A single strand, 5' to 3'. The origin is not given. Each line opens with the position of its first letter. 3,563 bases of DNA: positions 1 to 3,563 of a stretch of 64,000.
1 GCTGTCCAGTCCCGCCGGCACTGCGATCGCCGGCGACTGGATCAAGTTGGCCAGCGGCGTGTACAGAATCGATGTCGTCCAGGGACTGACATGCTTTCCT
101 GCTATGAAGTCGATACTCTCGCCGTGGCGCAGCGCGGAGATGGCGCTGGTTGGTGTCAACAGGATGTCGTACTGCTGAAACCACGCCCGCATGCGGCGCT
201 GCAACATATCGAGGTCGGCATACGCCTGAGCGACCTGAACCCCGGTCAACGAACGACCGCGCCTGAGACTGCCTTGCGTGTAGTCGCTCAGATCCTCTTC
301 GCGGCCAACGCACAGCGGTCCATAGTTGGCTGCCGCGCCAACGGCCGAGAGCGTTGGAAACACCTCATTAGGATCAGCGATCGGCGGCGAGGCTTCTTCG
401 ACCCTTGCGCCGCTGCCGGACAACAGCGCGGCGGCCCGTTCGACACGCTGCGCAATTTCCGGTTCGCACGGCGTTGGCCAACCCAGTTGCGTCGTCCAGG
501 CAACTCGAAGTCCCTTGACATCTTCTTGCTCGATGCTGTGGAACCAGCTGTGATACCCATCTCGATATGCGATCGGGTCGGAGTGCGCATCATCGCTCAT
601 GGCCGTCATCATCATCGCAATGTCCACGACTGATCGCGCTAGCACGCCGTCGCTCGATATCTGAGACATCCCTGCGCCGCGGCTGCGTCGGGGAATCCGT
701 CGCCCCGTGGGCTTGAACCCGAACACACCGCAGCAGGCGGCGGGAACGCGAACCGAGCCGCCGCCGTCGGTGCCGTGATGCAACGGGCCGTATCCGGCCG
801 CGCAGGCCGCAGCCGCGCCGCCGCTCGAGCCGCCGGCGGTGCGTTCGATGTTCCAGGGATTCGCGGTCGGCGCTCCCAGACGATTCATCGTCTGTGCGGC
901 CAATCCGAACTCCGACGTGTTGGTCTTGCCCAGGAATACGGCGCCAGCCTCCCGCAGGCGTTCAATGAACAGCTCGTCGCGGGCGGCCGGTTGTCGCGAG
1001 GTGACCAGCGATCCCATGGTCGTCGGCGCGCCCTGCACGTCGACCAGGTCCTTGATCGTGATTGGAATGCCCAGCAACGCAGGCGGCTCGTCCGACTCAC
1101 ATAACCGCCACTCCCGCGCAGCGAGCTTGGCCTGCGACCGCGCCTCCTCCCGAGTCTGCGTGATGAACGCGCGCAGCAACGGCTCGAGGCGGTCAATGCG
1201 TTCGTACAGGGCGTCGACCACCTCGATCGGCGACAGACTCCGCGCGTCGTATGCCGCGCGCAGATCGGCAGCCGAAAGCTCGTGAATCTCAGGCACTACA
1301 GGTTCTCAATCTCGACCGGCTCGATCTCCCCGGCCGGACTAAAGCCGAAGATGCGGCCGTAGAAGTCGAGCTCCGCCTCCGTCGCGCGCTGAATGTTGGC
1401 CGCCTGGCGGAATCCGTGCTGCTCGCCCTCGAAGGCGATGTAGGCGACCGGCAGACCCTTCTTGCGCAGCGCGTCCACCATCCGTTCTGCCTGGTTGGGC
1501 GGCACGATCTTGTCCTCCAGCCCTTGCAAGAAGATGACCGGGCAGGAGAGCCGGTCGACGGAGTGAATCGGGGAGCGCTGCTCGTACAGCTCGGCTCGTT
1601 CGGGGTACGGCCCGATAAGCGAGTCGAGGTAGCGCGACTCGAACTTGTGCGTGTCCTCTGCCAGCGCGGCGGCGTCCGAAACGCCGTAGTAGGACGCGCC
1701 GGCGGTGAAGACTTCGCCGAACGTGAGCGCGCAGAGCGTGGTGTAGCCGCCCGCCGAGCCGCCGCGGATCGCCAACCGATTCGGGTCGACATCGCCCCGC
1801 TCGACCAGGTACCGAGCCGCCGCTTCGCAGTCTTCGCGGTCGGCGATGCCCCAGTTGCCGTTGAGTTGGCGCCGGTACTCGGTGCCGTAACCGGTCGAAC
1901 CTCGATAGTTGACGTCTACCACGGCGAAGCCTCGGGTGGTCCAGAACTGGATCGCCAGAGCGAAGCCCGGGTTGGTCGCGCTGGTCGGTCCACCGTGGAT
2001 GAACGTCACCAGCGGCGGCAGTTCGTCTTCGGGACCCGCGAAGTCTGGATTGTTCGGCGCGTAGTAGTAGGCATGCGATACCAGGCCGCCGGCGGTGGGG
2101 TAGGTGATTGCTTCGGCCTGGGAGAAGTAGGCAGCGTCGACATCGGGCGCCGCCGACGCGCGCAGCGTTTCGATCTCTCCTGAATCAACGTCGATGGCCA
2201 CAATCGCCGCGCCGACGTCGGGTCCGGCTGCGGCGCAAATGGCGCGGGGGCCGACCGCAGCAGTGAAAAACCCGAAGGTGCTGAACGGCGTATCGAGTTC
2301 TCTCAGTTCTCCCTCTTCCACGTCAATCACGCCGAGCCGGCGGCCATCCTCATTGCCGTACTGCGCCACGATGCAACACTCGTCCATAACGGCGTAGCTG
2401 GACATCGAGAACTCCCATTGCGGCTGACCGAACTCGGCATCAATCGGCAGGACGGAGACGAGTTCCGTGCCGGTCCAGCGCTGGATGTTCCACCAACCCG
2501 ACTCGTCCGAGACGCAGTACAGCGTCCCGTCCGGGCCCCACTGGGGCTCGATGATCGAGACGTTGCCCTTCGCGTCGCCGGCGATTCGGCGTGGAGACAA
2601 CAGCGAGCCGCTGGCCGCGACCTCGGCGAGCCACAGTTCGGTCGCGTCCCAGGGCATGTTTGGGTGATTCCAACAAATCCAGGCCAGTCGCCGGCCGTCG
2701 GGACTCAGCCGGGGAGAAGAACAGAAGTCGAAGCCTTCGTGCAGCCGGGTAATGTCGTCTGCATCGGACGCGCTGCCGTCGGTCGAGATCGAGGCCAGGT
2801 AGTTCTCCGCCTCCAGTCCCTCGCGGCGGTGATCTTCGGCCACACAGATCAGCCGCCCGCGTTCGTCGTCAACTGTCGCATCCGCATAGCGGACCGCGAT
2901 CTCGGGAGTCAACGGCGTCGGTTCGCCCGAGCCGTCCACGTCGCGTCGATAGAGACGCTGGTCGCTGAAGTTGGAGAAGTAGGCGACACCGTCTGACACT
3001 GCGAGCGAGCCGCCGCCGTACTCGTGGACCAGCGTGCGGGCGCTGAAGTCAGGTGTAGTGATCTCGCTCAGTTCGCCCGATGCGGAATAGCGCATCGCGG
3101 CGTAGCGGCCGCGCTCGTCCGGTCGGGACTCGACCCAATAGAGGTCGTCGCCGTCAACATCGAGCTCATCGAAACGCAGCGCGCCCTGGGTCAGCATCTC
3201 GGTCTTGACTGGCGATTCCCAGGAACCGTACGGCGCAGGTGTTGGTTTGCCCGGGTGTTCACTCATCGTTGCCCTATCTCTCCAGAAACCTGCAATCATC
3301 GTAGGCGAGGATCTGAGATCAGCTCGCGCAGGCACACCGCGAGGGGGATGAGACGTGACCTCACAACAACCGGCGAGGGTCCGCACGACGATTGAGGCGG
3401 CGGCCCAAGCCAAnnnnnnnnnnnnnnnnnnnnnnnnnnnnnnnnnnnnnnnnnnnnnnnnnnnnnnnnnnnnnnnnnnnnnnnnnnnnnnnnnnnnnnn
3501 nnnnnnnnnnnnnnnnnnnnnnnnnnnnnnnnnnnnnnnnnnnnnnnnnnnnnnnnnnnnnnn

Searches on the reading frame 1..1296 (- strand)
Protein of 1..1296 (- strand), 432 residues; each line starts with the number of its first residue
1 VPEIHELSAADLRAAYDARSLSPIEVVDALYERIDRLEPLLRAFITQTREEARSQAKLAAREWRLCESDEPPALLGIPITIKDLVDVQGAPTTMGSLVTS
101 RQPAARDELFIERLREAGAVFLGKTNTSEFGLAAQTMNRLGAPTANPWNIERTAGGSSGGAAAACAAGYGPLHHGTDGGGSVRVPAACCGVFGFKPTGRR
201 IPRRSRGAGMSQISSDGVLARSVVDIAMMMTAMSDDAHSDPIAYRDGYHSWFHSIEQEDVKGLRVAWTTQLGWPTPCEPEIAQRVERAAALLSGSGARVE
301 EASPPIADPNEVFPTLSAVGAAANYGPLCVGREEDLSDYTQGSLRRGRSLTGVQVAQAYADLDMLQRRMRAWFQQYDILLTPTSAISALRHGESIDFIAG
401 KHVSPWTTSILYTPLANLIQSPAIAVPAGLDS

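Call 47: search_protein_families(library=pfam, proteins=[window:1-1296:-], max_evalue=0.1)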
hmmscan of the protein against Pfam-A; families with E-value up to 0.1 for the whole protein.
window:1-1296:- (432 aa): 1 family
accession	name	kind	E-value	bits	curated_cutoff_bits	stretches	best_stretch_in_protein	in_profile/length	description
PF01425.27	Amidase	-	1.3e-90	305.1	27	1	25-431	1-424/445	Amidase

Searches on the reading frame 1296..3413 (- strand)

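Call 35: search_protein_families(library=pfam, proteins=[window:1296-3413:-], max_evalue=0.001)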
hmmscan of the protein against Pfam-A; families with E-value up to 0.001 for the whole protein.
window:1296-3413:- (705 aa): 7 families
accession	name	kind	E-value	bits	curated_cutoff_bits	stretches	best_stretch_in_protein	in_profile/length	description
PF00326.27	Peptidase_S9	-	1.3e-51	175.5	22.6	1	484-690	3-211/213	Prolyl oligopeptidase family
PF20434.5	BD-FAE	-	1.5e-14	54.5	26.8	1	466-649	13-215/215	BD-FAE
PF01738.24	DLH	-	1.7e-10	41.3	21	1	527-681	79-202/217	Dienelactone hydrolase family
PF02129.25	Peptidase_S15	-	6.1e-07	29.8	23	0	604-658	203-252/262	X-Pro dipeptidyl-peptidase (S15 family)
PF07859.19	Abhydrolase_3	-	4.9e-05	23.6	25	1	526-668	49-208/210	alpha/beta hydrolase fold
PF00135.34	COesterase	-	0.00032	20.2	27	1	462-557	99-195/515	Carboxylesterase family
PF05705.20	DUF829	-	0.00081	19.7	25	0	590-667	147-224/242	Eukaryotic protein of unknown function (DUF829)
